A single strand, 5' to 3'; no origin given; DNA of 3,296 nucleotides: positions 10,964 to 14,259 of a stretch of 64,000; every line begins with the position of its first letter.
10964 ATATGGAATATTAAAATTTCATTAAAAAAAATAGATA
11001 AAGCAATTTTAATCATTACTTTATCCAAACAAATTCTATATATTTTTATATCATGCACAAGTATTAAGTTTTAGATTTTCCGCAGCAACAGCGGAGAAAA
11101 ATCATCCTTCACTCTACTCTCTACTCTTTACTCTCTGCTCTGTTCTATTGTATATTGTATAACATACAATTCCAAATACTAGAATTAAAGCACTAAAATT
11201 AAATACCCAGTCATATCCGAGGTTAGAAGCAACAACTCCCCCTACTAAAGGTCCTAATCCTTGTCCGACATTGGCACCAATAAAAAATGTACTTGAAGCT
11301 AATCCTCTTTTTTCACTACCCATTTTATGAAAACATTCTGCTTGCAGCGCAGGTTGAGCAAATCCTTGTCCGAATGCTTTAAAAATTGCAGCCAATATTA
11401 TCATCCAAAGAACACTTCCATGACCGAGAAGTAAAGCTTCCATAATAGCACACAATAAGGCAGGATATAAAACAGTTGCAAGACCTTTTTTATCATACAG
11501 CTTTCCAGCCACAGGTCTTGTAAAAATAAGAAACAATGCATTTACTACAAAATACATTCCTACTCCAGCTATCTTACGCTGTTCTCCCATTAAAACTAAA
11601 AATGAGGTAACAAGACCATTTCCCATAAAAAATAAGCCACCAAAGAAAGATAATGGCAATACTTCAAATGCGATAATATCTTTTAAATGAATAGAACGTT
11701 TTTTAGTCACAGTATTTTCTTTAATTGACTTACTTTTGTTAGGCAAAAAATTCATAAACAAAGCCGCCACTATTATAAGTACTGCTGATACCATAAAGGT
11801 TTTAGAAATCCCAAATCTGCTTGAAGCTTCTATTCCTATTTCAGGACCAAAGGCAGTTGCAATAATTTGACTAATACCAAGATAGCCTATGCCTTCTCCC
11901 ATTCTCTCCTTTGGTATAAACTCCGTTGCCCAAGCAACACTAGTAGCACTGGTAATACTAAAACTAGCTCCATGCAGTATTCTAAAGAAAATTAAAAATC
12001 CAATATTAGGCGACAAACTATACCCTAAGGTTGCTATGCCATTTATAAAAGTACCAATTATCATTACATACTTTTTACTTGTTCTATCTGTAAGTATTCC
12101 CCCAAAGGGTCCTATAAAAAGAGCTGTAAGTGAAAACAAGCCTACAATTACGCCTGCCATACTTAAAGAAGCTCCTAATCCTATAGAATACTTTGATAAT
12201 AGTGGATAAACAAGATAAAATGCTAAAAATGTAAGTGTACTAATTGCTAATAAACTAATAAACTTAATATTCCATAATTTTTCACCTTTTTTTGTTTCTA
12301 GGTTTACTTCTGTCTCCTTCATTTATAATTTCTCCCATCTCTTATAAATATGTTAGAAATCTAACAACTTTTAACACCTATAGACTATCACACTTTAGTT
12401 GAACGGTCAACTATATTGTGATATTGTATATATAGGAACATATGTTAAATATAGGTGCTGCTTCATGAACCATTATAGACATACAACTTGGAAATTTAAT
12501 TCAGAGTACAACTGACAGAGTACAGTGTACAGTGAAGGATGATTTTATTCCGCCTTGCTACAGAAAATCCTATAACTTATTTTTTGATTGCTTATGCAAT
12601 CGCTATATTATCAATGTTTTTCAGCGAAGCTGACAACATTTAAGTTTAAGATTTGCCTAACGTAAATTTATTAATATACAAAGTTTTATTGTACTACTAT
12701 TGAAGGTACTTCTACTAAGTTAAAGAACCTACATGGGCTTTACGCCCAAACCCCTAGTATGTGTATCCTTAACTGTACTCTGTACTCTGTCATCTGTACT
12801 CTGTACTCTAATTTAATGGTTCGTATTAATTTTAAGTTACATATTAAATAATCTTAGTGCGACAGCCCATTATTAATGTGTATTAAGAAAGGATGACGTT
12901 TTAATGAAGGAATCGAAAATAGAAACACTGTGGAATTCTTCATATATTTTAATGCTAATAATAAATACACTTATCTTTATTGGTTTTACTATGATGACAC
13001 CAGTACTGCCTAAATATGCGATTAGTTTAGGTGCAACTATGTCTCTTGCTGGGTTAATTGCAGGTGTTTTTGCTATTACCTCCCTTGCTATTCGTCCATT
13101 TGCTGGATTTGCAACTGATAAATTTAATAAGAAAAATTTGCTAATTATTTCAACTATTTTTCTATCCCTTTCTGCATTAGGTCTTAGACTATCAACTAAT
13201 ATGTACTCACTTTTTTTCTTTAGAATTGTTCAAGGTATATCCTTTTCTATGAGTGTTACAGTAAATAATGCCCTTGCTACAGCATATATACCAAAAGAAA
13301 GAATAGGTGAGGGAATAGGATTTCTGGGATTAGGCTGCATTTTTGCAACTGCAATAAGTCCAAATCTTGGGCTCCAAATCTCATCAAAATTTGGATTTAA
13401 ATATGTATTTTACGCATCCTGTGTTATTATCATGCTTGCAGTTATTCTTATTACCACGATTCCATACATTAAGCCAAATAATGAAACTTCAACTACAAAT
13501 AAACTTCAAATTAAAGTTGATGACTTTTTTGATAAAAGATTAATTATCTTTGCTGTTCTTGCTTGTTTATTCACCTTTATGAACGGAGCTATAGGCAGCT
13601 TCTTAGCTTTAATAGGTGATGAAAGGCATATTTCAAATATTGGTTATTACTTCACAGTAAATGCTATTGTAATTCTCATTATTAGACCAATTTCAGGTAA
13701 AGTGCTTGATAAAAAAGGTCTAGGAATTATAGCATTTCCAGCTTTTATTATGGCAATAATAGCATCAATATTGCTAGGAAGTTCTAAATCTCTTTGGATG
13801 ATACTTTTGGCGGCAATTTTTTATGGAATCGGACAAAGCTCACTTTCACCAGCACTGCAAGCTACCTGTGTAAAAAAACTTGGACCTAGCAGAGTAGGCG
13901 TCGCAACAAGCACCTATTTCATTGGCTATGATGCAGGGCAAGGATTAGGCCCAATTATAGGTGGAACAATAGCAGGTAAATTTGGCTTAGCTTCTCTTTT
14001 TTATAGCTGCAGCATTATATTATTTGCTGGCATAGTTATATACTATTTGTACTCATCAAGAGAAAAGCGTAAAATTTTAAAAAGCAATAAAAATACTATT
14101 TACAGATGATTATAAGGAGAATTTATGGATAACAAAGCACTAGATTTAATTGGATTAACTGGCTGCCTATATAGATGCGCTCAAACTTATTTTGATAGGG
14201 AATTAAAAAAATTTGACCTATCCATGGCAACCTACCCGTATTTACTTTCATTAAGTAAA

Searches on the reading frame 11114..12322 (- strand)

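Call 90: search_protein_families(library=ncbifam, proteins=[window:11114-12322:-], max_evalue=1e-8)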
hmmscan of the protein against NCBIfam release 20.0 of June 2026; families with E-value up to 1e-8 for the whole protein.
window:11114-12322:- (402 aa): 19 families
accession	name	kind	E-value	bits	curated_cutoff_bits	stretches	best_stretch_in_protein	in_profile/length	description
NF003477.0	PRK05122.1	subfamily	2.3e-25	89.1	374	1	17-397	15-397/404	MFS transporter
TIGR00880.1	2_A_01_02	superfamily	6.5e-25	87.9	131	2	58-195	2-139/141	multidrug resistance protein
TIGR00881.1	2A0104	subfamily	2.4e-21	76.2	407.75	2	57-200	33-178/379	phosphoglycerate transporter protein PgtP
NF009048.0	PRK12382.1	subfamily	3.6e-20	72.1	364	1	23-391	16-388/392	arabinose transporter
NF007372.0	PRK09874.1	equivalog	5.8e-17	61.9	571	1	28-218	23-213/408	multidrug efflux MFS transporter MdtG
TIGR00711.1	efflux_EmrB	subfamily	1.7e-15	56.7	230.2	0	288-397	73-182/485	DHA2 family efflux MFS transporter permease subunit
NF047574.1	opine_export_Sa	equivalog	2.6e-15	56.3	235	1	20-385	7-381/388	staphylopine family metallophore export MFS transporter CntE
NF012177.1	tet_MFS_42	exception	5.2e-15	55.6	850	1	52-224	33-200/411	tetracycline efflux MFS transporter Tet(42)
TIGR00900.1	2A0121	subfamily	1.3e-14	54.3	319.6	1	45-207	25-191/364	H+ Antiporter protein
TIGR00710.1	efflux_Bcr_CflA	subfamily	1.4e-12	47.7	200.9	1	54-387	45-377/385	Bcr/CflA family efflux MFS transporter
NF012174.0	tet_MFS_A_B_C_D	equivalog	4.5e-12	45.5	475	0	30-233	13-218/382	Tet(A)/Tet(B)/Tet(C) family tetracycline efflux MFS transporter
TIGR00893.1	2A0114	subfamily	1.2e-11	44.2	395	1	49-209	24-185/399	D-galactonate transporter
NF012190.1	tet_MFS_B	exception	3.2e-10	39.6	850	0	27-207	11-192/400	tetracycline efflux MFS transporter Tet(B)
NF049980.1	SfMCT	equivalog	7.7e-10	38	320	1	62-378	45-376/378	L-lactate MFS transporter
NF041040.1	FslB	exception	1.3e-09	37.6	600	0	264-388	59-184/417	rhizoferrin export MFS transporter FslB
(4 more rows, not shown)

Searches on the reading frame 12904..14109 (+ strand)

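Call 90: search_protein_families(library=ncbifam, proteins=[window:12904-14109:+], max_evalue=1e-8)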
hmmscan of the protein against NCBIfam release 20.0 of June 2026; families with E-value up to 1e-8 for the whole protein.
window:12904-14109:+ (401 aa): 28 families (the best 25 are shown)
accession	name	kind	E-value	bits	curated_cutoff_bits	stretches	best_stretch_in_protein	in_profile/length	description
NF003477.0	PRK05122.1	subfamily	3.9e-27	94.9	374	1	16-392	21-399/404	MFS transporter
TIGR00880.1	2_A_01_02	superfamily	1.8e-25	89.7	131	2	55-186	6-137/141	multidrug resistance protein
TIGR00711.1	efflux_EmrB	subfamily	9.2e-23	80.7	230.2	1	25-194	15-182/485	DHA2 family efflux MFS transporter permease subunit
NF009048.0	PRK12382.1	subfamily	3.8e-22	78.7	364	1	19-382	19-387/392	arabinose transporter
NF047574.1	opine_export_Sa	equivalog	7.8e-18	64.7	235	1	15-379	9-383/388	staphylopine family metallophore export MFS transporter CntE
NF007372.0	PRK09874.1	equivalog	2.6e-17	63.1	571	1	6-194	8-198/408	multidrug efflux MFS transporter MdtG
TIGR00899.1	2A0120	subfamily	4e-16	59.1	522.3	1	18-380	3-370/375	sugar efflux transporter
TIGR00710.1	efflux_Bcr_CflA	subfamily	9.7e-16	58.2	200.9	1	16-353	9-356/385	Bcr/CflA family efflux MFS transporter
TIGR00881.1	2A0104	subfamily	1.4e-15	57.2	407.75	0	41-184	24-169/379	phosphoglycerate transporter protein PgtP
NF002921.0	PRK03545.1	equivalog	6.7e-15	54.9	401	1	14-391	14-391/396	sugar transporter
NF033135.1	cmx_cmrA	equivalog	2.6e-14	53.1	400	1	30-372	21-365/374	Cmx/CmrA family chloramphenicol efflux MFS transporter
NF012207.0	tet_MFS_H_J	exception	6.6e-14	51.7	700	1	11-221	2-218/392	Tet(H)/Tet(J) family tetracycline efflux MFS transporter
TIGR00893.1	2A0114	subfamily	1.7e-13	50.3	395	0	245-394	30-180/399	D-galactonate transporter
NF008314.0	PRK11102.1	equivalog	2.2e-13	50.2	303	1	15-302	13-307/396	Bcr/CflA family multidrug efflux MFS transporter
NF012174.0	tet_MFS_A_B_C_D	equivalog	1.1e-12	47.5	475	0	12-220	2-213/382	Tet(A)/Tet(B)/Tet(C) family tetracycline efflux MFS transporter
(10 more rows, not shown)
